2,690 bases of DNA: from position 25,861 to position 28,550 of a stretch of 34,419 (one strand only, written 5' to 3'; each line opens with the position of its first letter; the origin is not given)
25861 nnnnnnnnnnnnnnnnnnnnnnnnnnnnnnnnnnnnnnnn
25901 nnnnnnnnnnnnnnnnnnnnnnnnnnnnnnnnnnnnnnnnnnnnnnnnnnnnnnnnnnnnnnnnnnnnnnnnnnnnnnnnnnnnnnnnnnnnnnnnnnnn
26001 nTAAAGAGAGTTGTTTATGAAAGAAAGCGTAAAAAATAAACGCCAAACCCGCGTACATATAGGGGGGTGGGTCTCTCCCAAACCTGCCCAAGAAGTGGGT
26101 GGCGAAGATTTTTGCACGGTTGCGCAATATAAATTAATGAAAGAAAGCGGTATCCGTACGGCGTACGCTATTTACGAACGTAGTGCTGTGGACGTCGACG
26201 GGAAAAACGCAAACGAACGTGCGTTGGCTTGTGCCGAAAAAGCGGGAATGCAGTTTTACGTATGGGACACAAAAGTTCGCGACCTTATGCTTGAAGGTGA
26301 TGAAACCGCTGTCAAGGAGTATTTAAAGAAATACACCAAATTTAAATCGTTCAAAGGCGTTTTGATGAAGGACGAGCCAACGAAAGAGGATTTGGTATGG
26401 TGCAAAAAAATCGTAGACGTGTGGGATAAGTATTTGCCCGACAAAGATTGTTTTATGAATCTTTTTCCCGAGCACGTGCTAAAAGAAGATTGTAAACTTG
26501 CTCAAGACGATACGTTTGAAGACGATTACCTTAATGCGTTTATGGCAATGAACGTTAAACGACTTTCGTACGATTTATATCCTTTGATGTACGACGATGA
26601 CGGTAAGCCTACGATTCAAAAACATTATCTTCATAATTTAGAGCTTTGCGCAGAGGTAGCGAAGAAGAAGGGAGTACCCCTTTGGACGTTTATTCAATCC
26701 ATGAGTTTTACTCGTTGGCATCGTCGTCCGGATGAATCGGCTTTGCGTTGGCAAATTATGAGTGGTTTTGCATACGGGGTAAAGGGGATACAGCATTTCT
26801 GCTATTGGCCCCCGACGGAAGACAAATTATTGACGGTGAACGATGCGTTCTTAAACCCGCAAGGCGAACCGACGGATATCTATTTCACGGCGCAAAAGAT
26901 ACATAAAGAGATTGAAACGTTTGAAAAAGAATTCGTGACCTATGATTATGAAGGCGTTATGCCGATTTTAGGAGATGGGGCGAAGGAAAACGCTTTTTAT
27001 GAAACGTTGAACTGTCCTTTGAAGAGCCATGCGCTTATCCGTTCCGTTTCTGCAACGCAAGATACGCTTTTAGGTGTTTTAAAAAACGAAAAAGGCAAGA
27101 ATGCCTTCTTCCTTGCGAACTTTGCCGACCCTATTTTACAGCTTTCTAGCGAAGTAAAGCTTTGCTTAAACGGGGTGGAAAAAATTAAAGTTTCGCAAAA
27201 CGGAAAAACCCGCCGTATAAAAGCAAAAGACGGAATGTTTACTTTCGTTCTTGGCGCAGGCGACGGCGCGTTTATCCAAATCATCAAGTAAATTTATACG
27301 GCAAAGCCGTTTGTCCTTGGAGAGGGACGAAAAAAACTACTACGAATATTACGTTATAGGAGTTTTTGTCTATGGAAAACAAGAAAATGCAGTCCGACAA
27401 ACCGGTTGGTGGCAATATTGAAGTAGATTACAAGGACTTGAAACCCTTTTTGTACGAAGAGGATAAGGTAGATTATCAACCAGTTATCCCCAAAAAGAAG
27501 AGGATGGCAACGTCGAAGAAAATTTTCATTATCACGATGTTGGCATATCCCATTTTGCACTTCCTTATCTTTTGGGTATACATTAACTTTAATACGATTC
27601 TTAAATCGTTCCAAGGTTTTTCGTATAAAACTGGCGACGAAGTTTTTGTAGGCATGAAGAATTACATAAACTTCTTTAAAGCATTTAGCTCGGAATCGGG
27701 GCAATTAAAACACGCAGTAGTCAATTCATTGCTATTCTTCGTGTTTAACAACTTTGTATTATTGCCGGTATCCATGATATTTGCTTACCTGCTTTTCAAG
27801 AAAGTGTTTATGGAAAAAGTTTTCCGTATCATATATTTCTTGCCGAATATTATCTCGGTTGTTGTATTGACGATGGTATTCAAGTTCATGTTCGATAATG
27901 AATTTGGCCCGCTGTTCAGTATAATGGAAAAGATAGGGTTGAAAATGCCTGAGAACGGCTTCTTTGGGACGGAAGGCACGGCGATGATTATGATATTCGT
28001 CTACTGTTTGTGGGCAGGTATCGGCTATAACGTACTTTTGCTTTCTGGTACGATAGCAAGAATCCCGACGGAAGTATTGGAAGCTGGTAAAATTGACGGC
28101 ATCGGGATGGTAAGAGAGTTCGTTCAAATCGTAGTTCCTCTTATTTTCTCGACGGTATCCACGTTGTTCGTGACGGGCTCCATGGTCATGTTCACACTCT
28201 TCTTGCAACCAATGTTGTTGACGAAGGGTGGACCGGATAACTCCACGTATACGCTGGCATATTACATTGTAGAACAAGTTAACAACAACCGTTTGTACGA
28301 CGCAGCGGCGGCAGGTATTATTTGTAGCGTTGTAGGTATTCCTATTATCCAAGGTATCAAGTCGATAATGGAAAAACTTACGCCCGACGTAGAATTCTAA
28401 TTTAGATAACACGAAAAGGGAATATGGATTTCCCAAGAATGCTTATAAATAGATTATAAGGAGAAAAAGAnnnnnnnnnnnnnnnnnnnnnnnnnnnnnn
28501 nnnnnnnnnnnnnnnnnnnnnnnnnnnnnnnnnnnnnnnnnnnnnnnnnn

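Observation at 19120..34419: Gram-positive PUL-like locus with unusual gene order and no ATPase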

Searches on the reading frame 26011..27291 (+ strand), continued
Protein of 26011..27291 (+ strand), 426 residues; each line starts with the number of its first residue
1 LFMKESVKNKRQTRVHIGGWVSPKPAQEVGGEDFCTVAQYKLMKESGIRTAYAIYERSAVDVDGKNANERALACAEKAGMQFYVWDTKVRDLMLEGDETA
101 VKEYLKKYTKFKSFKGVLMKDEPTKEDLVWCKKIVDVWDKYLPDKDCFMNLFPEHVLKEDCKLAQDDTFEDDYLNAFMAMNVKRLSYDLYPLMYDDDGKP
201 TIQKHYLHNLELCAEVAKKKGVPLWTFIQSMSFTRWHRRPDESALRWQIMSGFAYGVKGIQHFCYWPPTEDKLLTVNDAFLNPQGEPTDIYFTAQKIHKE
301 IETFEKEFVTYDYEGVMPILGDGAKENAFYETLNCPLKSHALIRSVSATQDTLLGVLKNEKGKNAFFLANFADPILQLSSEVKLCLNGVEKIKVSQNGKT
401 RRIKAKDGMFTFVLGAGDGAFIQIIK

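Call 61: search_protein_families(library=pfam, proteins=[L030:5013-6863:-, L030:6929-7546:-, L030:7651-8886:+, L030:13764-14774:+, L030:14863-17001:+, L030:17401-18549:+, L030:18552-19673:+, L030:19949-20938:-, L030:3408-4922:+, L030:2377-3411:+], max_evalue=0.001)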
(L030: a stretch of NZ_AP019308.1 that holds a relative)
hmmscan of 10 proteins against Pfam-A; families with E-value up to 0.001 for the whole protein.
L030:5013-6863:- (616 aa): 11 families
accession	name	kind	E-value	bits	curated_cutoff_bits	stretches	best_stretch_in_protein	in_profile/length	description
PF07993.18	NAD_binding_4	-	2.2e-33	115.9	20.1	1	6-234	1-258/258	Male sterility protein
PF01370.27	Epimerase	-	7.8e-15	55.4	20.9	1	4-246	1-235/240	NAD dependent epimerase/dehydratase family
PF12146.15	Hydrolase_4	-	1.8e-13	50.8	27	1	382-539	7-169/239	Serine aminopeptidase, S33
PF00561.26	Abhydrolase_1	-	2.6e-13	50.7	25.8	1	381-484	2-104/245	alpha/beta hydrolase fold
PF12697.13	Abhydrolase_6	-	9.4e-13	49.8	26.3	1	382-579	1-178/217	Alpha/beta hydrolase family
PF10230.15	LIDHydrolase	-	3.8e-08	33.8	27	1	444-500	83-142/262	Lipid-droplet associated hydrolase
PF05368.20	NmrA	-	6.3e-06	26.4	27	1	2-259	3-224/298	NmrA-like family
PF07859.19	Abhydrolase_3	-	6.3e-05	23.3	25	1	444-509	70-148/210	alpha/beta hydrolase fold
PF00326.27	Peptidase_S9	-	0.00031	20.8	22.6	0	444-509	63-129/213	Prolyl oligopeptidase family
PF07819.20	PGAP1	-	0.00038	20.7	24.3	0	440-485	83-135/233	PGAP1-like alpha/beta domain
PF13460.12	NAD_binding_10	-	0.00067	20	27.2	0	8-108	1-78/184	NAD(P)H-binding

L030:6929-7546:- (205 aa): 5 families
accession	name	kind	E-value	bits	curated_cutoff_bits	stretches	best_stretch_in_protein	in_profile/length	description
PF00440.29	TetR_N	-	2.9e-15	56.2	24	1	29-71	5-47/47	Bacterial regulatory proteins, tetR family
PF16925.10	TetR_C_13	-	7.8e-11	42.8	27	1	108-198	17-107/109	Tetracyclin repressor-like, C-terminal domain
PF21993.1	TetR_C_13_2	-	6.7e-08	33.2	27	1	109-196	18-100/103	Transcriptional regulator LmrA/YxaF-like, C-terminal domain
PF17922.6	TetR_C_17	-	5.4e-07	30.3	26.1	1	130-189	35-93/100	Tetracyclin repressor-like, C-terminal domain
PF16639.10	Apocytochr_F_N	-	0.00011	22.9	30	1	4-83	48-126/155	Apocytochrome F, N-terminal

L030:7651-8886:+ (411 aa): 1 family
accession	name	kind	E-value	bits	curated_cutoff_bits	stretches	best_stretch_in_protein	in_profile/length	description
PF00480.26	ROK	-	7.4e-31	108.2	22.9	1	92-402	2-293/294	ROK family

L030:13764-14774:+ (336 aa): 3 families
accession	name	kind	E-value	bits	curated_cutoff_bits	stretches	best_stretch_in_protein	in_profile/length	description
PF13472.12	Lipase_GDSL_2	-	8.2e-22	79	32.9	1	144-324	1-177/178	GDSL-like Lipase/Acylhydrolase family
PF00657.28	Lipase_GDSL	-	5.8e-11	43.4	23.6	1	142-324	1-202/208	GDSL-like Lipase/Acylhydrolase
PF25182.1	NonGDSL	-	9.9e-07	28.7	80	1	124-296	12-175/220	Non-GDSL lipase-like family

L030:14863-17001:+ (712 aa): 1 family
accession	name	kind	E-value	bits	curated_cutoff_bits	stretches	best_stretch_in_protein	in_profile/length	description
PF02449.21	Glyco_hydro_42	-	1.8e-06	28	21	1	456-593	233-374/376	Beta-galactosidase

L030:17401-18549:+ (382 aa): 6 families
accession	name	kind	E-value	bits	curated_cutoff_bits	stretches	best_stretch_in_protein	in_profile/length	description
PF00483.29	NTP_transferase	-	6.7e-70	235.9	21.2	1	8-260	2-243/245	Nucleotidyl transferase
PF24894.1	Hexapep_GlmU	-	2.2e-17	63.5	23.3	1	289-362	12-86/104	GlmU-like, C-terminal hexapeptide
PF25084.1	LbH_EIF2B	-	2.7e-07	31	54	1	307-360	35-88/105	EIF2B subunit epsilon LbH domain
PF00132.30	Hexapep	-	4.2e-07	29.8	27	1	328-360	2-35/36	Bacterial transferase hexapeptide (six repeats)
PF12804.13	NTP_transf_3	-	1.5e-05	25.7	27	1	8-154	1-123/160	MobA-like NTP transferase domain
PF25247.1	LbH_GLGC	-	0.00022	21.6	27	0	283-331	4-52/135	GLGC left-handed parallel beta-helix domain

L030:18552-19673:+ (373 aa): 4 families
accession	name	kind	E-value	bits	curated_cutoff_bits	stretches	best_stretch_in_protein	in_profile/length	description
PF00483.29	NTP_transferase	-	5.3e-17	62.7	21.2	1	20-217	13-204/245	Nucleotidyl transferase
PF24894.1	Hexapep_GlmU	-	1.3e-15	57.9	23.3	1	286-356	11-82/104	GlmU-like, C-terminal hexapeptide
PF25084.1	LbH_EIF2B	-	5.7e-08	33.2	54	1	288-354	33-102/105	EIF2B subunit epsilon LbH domain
PF25247.1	LbH_GLGC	-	0.00013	22.3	27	1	281-331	4-54/135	GLGC left-handed parallel beta-helix domain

L030:19949-20938:- (329 aa): 3 families
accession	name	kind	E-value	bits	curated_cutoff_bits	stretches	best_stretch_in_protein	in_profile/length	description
PF00107.32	ADH_zinc_N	-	2.5e-28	99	31.8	1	169-290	1-127/129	Zinc-binding dehydrogenase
PF08240.17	ADH_N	-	1.3e-17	64.3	23.5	1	28-127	3-103/104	Alcohol dehydrogenase GroES-like domain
PF13602.12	ADH_zinc_N_2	-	1.5e-17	65.2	27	1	202-324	2-132/134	Zinc-binding dehydrogenase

L030:3408-4922:+ (504 aa): 2 families
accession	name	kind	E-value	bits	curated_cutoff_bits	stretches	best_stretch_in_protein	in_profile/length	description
PF00370.27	FGGY_N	-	2.4e-51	175.2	28.8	1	7-250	1-245/245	FGGY family of carbohydrate kinases, N-terminal domain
PF02782.22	FGGY_C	-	1.4e-25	90.7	27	1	260-449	2-196/198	FGGY family of carbohydrate kinases, C-terminal domain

L030:2377-3411:+ (344 aa): 1 family
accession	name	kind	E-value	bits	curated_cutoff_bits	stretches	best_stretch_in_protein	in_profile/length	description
PF02653.21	BPD_transp_2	-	2.7e-43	148.5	26.8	1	68-333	1-268/269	Branched-chain amino acid transport system / permease component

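Call 83: list_cluster_members(proteins=[L030:9893-11155:+, L030:14863-17001:+, L070:11189-12640:+, L070:2492-3964:+, L034:12783-14027:+, L018:18338-19549:+, L018:9929-11293:+, L070:7062-9929:+, L018:13621-16047:+])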
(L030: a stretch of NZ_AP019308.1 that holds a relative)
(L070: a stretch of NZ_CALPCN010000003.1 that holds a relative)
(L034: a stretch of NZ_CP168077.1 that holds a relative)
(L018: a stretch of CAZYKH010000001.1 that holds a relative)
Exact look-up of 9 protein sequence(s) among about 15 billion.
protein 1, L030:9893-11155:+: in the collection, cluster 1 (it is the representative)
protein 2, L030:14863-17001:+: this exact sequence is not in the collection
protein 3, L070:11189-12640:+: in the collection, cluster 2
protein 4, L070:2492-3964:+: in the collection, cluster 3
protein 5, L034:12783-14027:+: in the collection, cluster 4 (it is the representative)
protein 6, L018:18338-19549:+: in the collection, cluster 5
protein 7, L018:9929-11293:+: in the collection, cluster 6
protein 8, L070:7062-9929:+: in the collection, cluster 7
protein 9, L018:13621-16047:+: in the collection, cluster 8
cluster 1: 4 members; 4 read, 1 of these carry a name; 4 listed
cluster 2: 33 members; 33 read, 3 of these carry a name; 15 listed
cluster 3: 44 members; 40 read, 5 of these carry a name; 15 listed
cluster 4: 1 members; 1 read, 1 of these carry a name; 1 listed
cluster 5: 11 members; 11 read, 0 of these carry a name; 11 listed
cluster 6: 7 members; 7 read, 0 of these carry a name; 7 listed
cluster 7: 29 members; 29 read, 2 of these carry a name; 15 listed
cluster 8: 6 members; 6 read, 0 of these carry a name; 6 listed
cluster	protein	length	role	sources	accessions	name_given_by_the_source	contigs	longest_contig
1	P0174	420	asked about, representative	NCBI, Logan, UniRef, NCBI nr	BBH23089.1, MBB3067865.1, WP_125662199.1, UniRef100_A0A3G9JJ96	hypothetical protein Back11_44340 [Paenibacillus baekrokdamisoli] | Uncharacterized protein n=1 Tax=Paenibacillus baekrokdamisoli TaxID=1712516 ... | beta-galactosidase [Paenibacillus baekrokdamisoli]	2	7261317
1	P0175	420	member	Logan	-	-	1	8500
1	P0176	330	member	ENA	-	-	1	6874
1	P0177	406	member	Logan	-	-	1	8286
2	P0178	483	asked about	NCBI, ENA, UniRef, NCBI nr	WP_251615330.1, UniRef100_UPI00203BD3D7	hypothetical protein [Pumilibacter muris] | hypothetical protein n=1 Tax=Pumilibacter muris TaxID=2941510 RepID=UPI00203BD3D7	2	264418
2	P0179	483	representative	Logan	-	-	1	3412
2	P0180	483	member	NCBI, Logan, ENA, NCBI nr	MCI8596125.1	MAG: hypothetical protein HFE35_04840 [Clostridia bacterium] | hypothetical protein [Clostridia bacterium]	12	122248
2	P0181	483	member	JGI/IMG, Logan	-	hypothetical protein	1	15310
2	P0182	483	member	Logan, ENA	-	-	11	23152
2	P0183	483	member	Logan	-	-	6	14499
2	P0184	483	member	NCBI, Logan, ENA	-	-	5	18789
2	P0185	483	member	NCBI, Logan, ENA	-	-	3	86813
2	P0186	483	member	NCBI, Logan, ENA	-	-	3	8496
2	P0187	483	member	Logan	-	-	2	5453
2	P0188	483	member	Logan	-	-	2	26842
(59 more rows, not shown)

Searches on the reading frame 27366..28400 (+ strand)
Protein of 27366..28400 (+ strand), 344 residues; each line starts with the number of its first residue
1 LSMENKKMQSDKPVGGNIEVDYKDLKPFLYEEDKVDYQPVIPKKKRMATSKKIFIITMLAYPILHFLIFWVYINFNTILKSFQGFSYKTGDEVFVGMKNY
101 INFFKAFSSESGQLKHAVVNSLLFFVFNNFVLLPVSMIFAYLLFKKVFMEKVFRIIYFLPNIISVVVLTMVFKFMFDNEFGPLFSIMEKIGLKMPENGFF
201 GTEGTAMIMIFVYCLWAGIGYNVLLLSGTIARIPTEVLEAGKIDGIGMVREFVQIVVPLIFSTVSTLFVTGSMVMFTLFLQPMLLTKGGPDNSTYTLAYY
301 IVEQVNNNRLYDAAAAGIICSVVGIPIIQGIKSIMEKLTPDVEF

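Call 7: search_protein_families(library=pfam, proteins=[window:27366-28400:+], max_evalue=0.01)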
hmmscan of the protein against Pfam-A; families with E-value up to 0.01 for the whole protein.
window:27366-28400:+ (344 aa): 1 family
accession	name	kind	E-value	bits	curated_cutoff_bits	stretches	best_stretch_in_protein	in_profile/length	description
PF00528.27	BPD_transp_1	-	2e-12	47.7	26.4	1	134-331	3-174/184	Binding-protein-dependent transport system inner membrane component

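Call 8: search_protein_families(library=ncbifam, proteins=[window:27366-28400:+], max_evalue=0.01)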
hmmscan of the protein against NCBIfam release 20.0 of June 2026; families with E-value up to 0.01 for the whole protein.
window:27366-28400:+ (344 aa): 6 families
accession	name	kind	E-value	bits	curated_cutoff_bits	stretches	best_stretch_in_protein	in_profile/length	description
NF007852.0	PRK10561.1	equivalog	8e-20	71.9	335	1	59-320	17-273/295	sn-glycerol-3-phosphate ABC transporter permease UgpA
NF008232.0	PRK10999.1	equivalog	1.6e-17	63.5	392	1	81-292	251-460/520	maltose ABC transporter permease MalF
NF040931.1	ABC_arch_GlcT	equivalog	2.2e-16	60.3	360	1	60-328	2-264/278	glucose ABC transporter permease GlcT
NF040932.1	ABC_arch_GlcU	equivalog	1.6e-05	24.7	340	1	64-325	10-250/272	glucose ABC transporter permease GlcU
NF008231.0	PRK10998.1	equivalog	0.0028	17.3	261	1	182-328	139-277/296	maltose ABC transporter permease MalG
NF008210.0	PRK10973.1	equivalog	0.0087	15.8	297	0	53-287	10-223/281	sn-glycerol-3-phosphate ABC transporter permease UgpE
